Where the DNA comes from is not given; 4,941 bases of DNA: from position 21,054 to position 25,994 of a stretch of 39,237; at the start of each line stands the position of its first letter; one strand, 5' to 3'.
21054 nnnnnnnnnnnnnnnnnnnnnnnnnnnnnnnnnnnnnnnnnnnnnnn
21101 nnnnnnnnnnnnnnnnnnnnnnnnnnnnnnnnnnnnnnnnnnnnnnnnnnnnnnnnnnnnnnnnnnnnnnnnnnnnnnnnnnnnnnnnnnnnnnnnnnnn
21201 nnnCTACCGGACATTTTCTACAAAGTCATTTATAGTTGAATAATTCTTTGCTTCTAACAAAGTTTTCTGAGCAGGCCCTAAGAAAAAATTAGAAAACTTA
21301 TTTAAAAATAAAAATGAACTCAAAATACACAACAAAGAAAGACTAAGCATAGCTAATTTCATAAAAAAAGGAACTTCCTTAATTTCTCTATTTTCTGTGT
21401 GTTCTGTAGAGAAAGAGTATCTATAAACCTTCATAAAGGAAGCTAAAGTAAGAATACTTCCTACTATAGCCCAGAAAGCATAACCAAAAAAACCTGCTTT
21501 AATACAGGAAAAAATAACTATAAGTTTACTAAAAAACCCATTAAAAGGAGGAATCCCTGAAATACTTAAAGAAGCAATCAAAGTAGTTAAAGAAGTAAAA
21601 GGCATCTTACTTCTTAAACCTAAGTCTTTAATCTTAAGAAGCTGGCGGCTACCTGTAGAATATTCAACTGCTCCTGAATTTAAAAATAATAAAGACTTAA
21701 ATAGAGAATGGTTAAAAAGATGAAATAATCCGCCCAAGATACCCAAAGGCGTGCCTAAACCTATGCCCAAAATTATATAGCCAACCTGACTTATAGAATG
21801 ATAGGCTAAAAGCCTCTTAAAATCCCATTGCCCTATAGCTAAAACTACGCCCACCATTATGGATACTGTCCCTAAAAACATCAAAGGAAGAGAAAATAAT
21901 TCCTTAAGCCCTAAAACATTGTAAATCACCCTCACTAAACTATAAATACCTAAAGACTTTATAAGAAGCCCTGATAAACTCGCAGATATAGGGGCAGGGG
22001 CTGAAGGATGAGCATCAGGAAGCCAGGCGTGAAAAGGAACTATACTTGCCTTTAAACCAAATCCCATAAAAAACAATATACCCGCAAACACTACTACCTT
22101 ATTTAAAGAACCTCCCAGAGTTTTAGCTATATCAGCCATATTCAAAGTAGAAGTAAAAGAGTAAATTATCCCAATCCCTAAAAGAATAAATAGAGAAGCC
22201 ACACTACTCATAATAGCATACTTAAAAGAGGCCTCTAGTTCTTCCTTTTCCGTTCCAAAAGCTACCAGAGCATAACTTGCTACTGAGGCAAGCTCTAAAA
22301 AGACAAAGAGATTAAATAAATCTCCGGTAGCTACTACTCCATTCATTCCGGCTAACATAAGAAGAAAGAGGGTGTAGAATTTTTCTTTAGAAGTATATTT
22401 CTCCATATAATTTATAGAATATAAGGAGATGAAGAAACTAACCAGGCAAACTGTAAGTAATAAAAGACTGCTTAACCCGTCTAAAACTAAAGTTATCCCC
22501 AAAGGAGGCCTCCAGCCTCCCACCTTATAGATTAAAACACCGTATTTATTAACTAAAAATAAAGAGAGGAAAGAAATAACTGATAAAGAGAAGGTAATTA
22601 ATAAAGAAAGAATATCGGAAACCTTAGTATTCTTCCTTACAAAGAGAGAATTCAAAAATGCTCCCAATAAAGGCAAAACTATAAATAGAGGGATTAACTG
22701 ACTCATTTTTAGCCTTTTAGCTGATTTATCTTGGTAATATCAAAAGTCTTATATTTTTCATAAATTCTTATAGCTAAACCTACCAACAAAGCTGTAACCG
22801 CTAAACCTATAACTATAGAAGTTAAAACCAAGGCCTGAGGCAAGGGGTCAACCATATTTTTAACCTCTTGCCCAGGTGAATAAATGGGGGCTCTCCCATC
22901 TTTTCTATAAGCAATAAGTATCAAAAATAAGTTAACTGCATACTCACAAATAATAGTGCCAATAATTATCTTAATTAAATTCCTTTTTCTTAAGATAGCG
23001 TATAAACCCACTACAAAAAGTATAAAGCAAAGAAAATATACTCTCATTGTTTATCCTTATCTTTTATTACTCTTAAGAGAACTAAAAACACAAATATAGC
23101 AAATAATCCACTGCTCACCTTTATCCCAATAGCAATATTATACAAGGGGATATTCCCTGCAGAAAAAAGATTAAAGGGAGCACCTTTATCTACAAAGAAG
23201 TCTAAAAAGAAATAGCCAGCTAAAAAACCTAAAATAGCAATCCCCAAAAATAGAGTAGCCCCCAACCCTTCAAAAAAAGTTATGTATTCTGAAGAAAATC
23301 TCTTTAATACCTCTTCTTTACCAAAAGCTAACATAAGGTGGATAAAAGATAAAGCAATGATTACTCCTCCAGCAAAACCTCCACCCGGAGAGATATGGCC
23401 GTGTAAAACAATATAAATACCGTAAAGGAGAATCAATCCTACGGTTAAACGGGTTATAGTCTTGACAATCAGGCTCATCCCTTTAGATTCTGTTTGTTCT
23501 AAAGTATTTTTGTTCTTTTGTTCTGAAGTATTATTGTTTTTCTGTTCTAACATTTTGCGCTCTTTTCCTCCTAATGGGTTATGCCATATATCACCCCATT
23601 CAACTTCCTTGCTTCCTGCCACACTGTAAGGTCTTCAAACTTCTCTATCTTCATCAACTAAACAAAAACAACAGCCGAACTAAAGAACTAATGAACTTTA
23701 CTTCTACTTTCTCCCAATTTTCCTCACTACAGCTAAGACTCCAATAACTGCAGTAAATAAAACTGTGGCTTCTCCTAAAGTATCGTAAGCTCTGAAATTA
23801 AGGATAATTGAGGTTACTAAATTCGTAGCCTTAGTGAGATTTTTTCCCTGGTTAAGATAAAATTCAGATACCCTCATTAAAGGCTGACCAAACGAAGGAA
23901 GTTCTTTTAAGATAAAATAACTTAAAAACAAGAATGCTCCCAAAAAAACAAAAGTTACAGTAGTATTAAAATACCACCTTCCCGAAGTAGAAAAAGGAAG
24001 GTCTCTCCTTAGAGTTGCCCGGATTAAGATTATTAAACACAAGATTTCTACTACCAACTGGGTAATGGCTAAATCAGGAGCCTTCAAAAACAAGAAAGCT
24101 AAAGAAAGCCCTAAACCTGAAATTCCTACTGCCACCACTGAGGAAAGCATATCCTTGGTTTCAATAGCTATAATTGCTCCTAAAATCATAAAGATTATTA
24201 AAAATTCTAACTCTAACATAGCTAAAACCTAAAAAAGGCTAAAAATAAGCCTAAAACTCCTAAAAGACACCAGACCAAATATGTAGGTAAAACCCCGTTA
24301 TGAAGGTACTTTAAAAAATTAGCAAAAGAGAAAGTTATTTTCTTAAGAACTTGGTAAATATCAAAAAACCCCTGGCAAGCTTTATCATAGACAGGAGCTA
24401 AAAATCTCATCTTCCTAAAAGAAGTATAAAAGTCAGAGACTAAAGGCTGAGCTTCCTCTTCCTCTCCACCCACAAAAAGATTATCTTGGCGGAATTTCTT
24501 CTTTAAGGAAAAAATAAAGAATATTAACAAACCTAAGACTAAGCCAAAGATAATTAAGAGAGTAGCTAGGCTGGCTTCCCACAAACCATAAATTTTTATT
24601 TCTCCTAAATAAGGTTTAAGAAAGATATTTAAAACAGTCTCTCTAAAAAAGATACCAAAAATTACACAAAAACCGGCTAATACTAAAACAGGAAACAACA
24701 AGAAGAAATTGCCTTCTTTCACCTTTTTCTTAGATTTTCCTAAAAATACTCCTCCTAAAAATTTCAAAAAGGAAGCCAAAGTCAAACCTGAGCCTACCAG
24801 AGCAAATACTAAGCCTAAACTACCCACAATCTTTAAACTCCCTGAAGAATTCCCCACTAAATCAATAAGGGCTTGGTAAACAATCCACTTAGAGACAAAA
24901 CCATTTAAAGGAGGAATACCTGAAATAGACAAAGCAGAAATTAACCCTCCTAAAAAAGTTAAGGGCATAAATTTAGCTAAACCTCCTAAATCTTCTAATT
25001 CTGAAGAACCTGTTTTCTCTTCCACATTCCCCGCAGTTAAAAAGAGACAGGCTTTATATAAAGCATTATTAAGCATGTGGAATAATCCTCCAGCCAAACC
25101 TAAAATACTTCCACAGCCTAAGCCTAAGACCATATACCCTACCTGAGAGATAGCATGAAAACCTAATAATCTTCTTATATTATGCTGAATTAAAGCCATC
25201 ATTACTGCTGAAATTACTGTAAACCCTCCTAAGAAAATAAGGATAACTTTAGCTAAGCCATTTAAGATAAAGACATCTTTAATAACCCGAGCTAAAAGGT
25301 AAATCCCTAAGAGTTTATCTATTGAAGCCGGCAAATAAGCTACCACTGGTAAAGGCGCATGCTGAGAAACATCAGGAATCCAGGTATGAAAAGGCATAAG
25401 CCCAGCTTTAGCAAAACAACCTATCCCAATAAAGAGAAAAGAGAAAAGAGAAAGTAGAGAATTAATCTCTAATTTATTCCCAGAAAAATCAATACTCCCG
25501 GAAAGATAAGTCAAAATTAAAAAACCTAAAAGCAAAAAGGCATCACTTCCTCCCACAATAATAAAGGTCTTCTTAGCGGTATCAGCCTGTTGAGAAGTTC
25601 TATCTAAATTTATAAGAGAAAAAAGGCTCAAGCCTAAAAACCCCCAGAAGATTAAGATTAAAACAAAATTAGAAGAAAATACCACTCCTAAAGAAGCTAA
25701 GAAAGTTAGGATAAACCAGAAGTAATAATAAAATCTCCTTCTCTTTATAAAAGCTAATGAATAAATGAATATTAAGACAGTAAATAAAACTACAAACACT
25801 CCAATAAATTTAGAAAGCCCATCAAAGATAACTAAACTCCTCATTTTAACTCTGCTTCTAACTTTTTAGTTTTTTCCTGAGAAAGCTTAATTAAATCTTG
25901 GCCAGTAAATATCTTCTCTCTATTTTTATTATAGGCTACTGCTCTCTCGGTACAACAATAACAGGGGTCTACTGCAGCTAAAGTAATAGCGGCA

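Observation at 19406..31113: Mrp/Mbh-type membrane [NiFe]-hydrogenase operonically wired to an AsrAB/HydBG-like NAD(P)H-flavin module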

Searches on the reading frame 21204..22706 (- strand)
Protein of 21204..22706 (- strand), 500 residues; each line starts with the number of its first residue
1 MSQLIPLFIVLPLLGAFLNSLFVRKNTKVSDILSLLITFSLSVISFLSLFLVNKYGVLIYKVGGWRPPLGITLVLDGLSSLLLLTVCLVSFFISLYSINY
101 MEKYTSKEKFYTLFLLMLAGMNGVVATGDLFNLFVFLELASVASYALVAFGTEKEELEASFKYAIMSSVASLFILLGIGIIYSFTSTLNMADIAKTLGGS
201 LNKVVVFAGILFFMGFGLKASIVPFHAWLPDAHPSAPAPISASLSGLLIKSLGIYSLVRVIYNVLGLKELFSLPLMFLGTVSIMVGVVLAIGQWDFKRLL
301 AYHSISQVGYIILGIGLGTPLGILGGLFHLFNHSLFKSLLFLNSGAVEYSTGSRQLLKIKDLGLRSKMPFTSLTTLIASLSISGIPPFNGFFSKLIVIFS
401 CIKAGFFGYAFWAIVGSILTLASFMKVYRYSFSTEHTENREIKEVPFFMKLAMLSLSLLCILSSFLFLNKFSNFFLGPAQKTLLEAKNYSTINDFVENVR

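Call 5: search_protein_families(library=pfam, proteins=[window:21204-22706:-], max_evalue=0.01)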
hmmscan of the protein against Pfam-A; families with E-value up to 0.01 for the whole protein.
window:21204-22706:- (500 aa): 3 families
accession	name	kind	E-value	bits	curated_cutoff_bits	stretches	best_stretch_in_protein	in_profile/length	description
PF00361.26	Proton_antipo_M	-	4.3e-62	210.4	21.5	1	128-420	2-294/294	NADH:quinone oxidoreductase/Mrp antiporter, TM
PF10125.14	NADHdeh_related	-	9e-13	48.6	27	1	117-229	75-185/218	NADH dehydrogenase I, subunit N related protein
PF00662.26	Proton_antipo_N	-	5.4e-09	36.3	24.5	1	70-111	10-51/51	NADH-Ubiquinone oxidoreductase (complex I), chain 5 N-terminus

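Call 6: search_protein_families(library=ncbifam, proteins=[window:21204-22706:-], max_evalue=0.00001)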
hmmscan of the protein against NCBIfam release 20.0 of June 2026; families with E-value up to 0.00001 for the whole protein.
window:21204-22706:- (500 aa): 75 families (the best 25 are shown)
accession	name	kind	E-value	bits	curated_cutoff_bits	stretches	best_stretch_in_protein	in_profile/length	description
NF006240.0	PRK08376.1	subfamily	1e-116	390.9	662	1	3-491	5-515/521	putative monovalent cation/H+ antiporter subunit D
NF006241.0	PRK08377.1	equivalog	5.3e-99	332.5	645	1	1-462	1-458/494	NADH dehydrogenase subunit N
NF009306.0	PRK12663.1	equivalog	3.8e-96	322.9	542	1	2-462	3-462/498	Na+/H+ antiporter subunit D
NF005818.0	PRK07691.1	equivalog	4e-94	316.4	586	1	1-489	2-489/496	Na+/H+ antiporter subunit D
NF009305.0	PRK12662.1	equivalog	8e-89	298.6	700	1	2-462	3-471/492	putative monovalent cation/H+ antiporter subunit D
NF009308.0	PRK12665.1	equivalog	2.2e-87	293.8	585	1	1-441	5-447/531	Na+/H+ antiporter subunit D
NF005086.0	PRK06521.1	equivalog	2.5e-87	293.9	667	1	7-465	9-490/669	hydrogenase 4 subunit B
NF006419.0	PRK08668.1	equivalog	5e-84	283.2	617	1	5-463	4-463/613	NADH dehydrogenase subunit M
NF006238.0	PRK08375.1-4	equivalog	1.4e-77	261.7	626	1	1-438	2-435/531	putative monovalent cation/H+ antiporter subunit D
TIGR00944.1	2a6301s04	subfamily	2.4e-76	257.8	692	1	4-444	2-442/463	multicomponent K+/H+ antiporter, MrpD/PhaD subunit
NF005097.0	PRK06525.1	equivalog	2.6e-75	254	430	1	8-466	8-474/480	hydrogenase 4 subunit D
NF006237.0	PRK08375.1-2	equivalog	2e-73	248.3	597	1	4-467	2-435/497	putative monovalent cation/H+ antiporter subunit D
NF009309.0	PRK12666.1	equivalog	8.8e-73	245.7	476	1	1-463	4-487/529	monovalent cation/H+ antiporter subunit D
NF004920.0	PRK06277.1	equivalog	4.2e-72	243.5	578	1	3-464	2-455/478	energy conserving hydrogenase EhbF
NF005141.0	PRK06590.1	equivalog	4.8e-70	237.2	556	1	2-486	2-487/615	NADH-quinone oxidoreductase subunit L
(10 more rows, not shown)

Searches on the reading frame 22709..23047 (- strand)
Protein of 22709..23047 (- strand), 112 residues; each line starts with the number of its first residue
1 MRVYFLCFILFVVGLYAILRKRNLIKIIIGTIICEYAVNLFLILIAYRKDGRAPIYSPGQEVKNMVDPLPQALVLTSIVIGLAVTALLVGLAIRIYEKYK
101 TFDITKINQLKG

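Call 5: search_protein_families(library=pfam, proteins=[window:22709-23047:-], max_evalue=0.01)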
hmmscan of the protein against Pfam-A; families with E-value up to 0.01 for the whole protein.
window:22709-23047:- (112 aa): 1 family
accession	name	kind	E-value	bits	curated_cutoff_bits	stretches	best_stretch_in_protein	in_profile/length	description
PF00420.29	Oxidored_q2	-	1.9e-27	95.3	26.1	1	3-112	2-95/95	NADH-ubiquinone/plastoquinone oxidoreductase chain 4L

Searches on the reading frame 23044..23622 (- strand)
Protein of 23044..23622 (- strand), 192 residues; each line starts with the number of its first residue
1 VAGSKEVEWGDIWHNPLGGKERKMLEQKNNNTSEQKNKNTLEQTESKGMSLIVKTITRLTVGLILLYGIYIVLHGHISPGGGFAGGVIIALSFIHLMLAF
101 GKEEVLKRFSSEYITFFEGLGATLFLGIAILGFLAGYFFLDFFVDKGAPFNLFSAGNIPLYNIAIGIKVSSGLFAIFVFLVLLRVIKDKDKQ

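Call 5: search_protein_families(library=pfam, proteins=[window:23044-23622:-], max_evalue=0.01)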
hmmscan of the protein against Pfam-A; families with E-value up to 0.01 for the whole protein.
window:23044-23622:- (192 aa): 1 family
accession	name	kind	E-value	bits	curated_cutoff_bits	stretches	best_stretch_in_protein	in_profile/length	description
PF04039.18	MnhB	-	6.9e-26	91.4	22.5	1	52-173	1-125/127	Domain related to MnhB subunit of Na+/H+ antiporter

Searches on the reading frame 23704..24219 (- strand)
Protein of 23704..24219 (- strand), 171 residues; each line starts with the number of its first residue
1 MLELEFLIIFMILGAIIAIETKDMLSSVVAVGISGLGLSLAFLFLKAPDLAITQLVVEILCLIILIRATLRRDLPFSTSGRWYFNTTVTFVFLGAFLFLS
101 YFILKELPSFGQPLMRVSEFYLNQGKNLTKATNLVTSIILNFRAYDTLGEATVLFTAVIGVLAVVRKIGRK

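Call 5: search_protein_families(library=pfam, proteins=[window:23704-24219:-], max_evalue=0.01)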
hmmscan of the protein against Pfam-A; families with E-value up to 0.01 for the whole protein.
window:23704-24219:- (171 aa): 4 families
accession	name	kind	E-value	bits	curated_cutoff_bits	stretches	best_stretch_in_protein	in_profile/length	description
PF13244.11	MbhD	-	9.2e-17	61.4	27.2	1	9-68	1-61/67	MBH, subunit D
PF20501.3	MbhE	-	1.9e-09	37.9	27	1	114-167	30-83/98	MBH, subunit E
PF14143.11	YrhC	-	0.0062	17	27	1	7-47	20-60/72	YrhC-like protein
PF09880.14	DUF2107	-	0.0098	16.4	27.5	1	8-72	5-72/73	Predicted membrane protein (DUF2107)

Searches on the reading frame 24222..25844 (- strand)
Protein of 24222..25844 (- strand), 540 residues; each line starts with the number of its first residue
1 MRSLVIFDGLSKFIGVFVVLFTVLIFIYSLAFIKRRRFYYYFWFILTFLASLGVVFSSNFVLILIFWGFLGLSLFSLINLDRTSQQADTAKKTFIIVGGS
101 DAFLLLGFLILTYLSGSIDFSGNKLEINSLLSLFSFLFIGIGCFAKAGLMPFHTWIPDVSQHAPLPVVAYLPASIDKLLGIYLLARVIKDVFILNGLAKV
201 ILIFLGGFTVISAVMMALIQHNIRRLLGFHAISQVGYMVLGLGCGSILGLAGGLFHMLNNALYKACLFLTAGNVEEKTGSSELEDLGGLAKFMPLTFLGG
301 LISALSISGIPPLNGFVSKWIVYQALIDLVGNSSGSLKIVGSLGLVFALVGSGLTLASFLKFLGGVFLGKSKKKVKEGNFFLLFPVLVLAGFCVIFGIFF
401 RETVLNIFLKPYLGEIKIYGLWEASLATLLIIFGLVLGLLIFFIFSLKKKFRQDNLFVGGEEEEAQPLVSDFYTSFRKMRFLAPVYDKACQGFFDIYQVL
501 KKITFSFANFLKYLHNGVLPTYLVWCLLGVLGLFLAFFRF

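Call 4: search_protein_families(library=pfam, proteins=[window:24222-25844:-], max_evalue=0.01)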
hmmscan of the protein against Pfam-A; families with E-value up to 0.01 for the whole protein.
window:24222-25844:- (540 aa): 1 family
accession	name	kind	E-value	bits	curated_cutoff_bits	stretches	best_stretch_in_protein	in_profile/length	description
PF00361.26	Proton_antipo_M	-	9.5e-54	183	21.5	1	57-328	1-277/294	NADH:quinone oxidoreductase/Mrp antiporter, TM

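Call 6: search_protein_families(library=ncbifam, proteins=[window:24222-25844:-], max_evalue=0.00001)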
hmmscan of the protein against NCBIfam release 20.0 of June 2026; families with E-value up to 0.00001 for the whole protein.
window:24222-25844:- (540 aa): 72 families (the best 25 are shown)
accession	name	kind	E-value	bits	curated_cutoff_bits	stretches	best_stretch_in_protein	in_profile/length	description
NF006419.0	PRK08668.1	equivalog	1.8e-71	241.7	617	1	17-533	80-608/613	NADH dehydrogenase subunit M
NF005086.0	PRK06521.1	equivalog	2.3e-63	214.7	667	1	5-400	76-492/669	hydrogenase 4 subunit B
NF009287.0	PRK12647.1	equivalog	1.2e-59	202.6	937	1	6-417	73-483/773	putative monovalent cation/H+ antiporter subunit A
NF009310.0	PRK12668.1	equivalog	1.6e-59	202.2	564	1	5-437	64-468/584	Na(+)/H(+) antiporter subunit D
NF006240.0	PRK08376.1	subfamily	2.8e-59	201.4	662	1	4-411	85-502/521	putative monovalent cation/H+ antiporter subunit D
NF009288.0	PRK12648.1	equivalog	2.4e-57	194.7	1104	1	6-414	73-488/954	monovalent cation/H+ antiporter subunit A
NF005141.0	PRK06590.1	equivalog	1.3e-56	192.8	556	1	7-537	79-609/615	NADH-quinone oxidoreductase subunit L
NF005097.0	PRK06525.1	equivalog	7.5e-56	189.8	430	1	5-380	72-452/480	hydrogenase 4 subunit D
NF009289.0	PRK12649.1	equivalog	1.1e-54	186.1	1117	1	6-444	77-535/789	putative monovalent cation/H+ antiporter subunit A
NF009285.0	PRK12645.1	equivalog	5.6e-52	177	1028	1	5-416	74-508/804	Na+/H+ antiporter subunit A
TIGR00940.1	2a6301s01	subfamily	7.3e-51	173.4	920.45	1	5-422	71-510/793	monovalent cation:proton antiporter subunit A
NF006418.0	PRK08667.1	equivalog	3.6e-50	171.2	794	1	6-408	74-493/644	hydrogenase membrane subunit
TIGR01974.1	NDH_I_L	subfamily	1.8e-49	169.2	407.5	1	6-536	79-628/630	NADH-quinone oxidoreductase subunit L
NF009284.0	PRK12644.1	equivalog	4.4e-48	164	962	1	6-446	71-523/975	Na+/H+ antiporter subunit A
NF009290.0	PRK12650.1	equivalog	3.8e-47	160.8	980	1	7-404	79-479/966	DUF4040 family protein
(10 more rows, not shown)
